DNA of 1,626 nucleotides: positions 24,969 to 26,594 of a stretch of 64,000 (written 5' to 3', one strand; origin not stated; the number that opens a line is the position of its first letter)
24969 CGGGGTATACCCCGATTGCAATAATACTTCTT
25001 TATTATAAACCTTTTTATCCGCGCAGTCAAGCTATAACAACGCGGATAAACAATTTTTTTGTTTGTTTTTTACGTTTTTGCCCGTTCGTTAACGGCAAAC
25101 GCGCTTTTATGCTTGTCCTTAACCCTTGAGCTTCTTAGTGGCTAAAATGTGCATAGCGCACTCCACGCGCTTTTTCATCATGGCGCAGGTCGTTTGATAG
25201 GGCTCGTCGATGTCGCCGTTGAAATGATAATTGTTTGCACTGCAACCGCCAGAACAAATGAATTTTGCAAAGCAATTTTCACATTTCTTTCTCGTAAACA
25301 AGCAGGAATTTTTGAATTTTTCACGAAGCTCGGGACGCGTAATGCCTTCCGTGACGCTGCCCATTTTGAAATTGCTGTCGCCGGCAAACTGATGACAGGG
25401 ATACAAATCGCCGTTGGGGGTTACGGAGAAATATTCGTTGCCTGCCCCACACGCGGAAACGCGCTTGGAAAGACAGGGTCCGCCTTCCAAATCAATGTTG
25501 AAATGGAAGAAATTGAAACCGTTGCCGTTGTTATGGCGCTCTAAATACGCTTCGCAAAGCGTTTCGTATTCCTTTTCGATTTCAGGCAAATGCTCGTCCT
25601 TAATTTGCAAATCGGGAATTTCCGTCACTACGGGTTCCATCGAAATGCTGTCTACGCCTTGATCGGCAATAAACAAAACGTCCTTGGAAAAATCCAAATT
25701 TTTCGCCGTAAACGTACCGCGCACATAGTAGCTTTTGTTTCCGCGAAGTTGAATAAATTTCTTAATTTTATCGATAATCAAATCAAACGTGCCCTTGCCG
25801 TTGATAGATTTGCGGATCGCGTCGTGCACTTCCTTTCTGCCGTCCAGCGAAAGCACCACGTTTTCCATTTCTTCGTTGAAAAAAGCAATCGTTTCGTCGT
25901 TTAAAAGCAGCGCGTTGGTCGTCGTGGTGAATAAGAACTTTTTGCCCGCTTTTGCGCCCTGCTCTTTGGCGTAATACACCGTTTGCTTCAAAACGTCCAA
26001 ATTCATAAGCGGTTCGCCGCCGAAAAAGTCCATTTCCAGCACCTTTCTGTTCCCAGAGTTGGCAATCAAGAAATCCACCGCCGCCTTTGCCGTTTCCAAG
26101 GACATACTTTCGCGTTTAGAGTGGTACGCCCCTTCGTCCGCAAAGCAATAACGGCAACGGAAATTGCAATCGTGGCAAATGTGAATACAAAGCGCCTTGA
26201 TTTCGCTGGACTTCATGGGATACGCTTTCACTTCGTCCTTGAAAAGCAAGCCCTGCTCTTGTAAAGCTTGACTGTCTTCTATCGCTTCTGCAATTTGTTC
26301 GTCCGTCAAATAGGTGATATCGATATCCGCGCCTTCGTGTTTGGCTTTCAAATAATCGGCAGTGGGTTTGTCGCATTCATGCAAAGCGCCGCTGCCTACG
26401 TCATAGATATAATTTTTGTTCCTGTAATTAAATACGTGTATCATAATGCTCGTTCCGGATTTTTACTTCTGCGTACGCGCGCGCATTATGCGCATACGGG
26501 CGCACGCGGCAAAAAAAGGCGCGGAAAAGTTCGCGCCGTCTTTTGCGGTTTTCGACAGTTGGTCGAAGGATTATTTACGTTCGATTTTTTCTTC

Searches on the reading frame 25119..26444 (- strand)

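Call 45: search_protein_families(library=pfam, proteins=[window:25119-26444:-], max_evalue=0.00001)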
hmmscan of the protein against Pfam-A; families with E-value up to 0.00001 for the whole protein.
window:25119-26444:- (441 aa): 2 families
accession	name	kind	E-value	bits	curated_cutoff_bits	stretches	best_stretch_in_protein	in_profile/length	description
PF04055.27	Radical_SAM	-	2.6e-16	60.7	29.5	1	89-233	3-139/166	Radical SAM superfamily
PF13353.11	Fer4_12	-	4.8e-12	46.8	22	1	86-206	8-119/137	4Fe-4S single cluster domain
